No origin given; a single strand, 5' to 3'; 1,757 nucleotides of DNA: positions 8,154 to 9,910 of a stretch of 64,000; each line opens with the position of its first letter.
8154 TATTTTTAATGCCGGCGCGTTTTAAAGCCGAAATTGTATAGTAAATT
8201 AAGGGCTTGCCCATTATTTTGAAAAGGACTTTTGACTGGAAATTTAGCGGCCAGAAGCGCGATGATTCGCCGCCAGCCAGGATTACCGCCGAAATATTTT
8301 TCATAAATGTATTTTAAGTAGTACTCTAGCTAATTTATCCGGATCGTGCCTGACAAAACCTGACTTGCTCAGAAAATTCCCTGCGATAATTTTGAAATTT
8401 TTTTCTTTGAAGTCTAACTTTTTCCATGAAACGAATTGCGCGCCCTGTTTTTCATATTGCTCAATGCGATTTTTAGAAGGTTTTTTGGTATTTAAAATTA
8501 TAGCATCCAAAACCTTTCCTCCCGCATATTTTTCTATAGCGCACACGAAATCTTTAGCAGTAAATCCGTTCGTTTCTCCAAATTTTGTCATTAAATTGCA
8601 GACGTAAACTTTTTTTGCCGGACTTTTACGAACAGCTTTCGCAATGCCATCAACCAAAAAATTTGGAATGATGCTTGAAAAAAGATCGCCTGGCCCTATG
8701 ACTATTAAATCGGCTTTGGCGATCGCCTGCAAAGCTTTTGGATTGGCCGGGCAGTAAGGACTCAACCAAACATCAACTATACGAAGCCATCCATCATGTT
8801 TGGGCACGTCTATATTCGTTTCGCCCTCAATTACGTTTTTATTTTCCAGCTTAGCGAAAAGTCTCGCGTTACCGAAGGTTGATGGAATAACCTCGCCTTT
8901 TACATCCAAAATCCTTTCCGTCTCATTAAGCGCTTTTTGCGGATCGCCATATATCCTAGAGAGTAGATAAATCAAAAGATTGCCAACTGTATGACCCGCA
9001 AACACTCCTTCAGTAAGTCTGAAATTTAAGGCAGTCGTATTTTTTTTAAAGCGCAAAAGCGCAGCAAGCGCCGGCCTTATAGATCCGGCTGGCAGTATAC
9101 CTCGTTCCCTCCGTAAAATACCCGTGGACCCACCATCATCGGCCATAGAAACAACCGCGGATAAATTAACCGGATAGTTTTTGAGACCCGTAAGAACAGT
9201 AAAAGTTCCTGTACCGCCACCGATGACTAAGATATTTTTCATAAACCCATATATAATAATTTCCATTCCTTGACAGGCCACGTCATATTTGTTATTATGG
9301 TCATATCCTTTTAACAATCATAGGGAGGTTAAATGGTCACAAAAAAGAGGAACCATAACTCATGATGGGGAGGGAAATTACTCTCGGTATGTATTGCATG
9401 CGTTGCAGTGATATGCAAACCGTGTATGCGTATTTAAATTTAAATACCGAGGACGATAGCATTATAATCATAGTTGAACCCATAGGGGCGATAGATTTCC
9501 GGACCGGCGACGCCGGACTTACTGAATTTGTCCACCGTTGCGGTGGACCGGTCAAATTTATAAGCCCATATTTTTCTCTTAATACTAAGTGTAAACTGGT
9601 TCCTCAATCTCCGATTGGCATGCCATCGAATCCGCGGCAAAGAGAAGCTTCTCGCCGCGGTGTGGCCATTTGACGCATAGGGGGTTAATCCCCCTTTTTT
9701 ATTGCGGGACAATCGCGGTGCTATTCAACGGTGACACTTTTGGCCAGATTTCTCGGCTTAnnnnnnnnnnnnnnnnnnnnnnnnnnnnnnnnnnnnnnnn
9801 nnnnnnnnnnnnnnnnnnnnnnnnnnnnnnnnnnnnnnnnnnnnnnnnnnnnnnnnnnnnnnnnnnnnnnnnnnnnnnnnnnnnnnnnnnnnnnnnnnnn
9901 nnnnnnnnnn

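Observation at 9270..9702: Monocistronic unit between convergent genes: consensus promoter, coupled leader uORF, Cys/His small ORF, strong terminator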

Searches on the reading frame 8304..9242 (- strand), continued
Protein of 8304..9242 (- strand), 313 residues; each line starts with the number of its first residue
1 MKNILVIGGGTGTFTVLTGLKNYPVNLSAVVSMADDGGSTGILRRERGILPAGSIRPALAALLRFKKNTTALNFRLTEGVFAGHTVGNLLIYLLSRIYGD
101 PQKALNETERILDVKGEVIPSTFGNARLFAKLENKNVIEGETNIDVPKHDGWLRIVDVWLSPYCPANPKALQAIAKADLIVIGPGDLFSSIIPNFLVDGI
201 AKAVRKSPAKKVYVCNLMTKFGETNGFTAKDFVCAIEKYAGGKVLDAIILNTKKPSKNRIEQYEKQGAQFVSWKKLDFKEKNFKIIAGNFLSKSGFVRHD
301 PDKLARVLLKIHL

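Call 58: find_encoding_contigs(protein=P0016, flank=3000, max_places=1)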
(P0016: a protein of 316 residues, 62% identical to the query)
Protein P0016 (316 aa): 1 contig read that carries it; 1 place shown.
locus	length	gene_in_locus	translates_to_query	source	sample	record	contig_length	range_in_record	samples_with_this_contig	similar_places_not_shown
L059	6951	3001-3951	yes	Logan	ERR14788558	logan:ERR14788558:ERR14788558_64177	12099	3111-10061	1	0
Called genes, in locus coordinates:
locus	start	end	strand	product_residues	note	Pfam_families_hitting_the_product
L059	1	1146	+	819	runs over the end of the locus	PF00133:tRNA-synt_1, PF00579:tRNA-synt_1b (faint), PF09334:tRNA-synt_1g, PF13603:tRNA-synt_1_2, PF00133:tRNA-synt_1, PF08264:Anticodon_1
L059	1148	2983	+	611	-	PF13522:GATase_6, PF13537:GATase_7, PF01380:SIS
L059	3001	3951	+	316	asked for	PF01933:CofD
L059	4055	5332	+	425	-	PF00483:NTP_transferase, PF12804:NTP_transf_3, PF25084:LbH_EIF2B, PF25087:GMPPB_C, PF00132:Hexapep (weak), PF25084:LbH_EIF2B (weak), PF00132:Hexapep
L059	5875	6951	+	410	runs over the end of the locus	PF00464:SHMT, PF00155:Aminotran_1_2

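Call 61: search_protein_families(library=pfam, proteins=[L058:2331-2858:-, L050:4688-4942:-], max_evalue=1)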
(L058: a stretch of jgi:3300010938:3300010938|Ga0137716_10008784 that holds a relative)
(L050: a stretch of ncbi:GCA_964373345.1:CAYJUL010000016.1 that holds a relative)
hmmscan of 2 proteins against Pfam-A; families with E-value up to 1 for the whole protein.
L058:2331-2858:- (176 aa): 1 family
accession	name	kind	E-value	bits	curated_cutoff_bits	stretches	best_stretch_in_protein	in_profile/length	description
PF12773.13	DZR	-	0.068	13.8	27.3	1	36-65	11-36/45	Double zinc ribbon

L050:4688-4942:- (85 aa): 1 family
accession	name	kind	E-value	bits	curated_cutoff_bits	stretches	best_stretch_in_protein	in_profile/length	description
PF19134.6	DUF5817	-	0.21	12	31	1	7-39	6-34/57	Domain of unknown function (DUF5817)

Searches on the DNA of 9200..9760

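Call 4: search_rna_families(source=window, start=9200, end=9760, threshold=evalue, max_evalue=10, show_alignments=3)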
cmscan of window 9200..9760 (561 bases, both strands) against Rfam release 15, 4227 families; matches with E-value up to 10: 0.
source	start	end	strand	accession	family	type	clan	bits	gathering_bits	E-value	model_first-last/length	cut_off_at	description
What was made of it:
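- On Any described RNA family (Rfam 15): None at E<=10 with permissive filters on 9200-9760, both strands (call 4).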
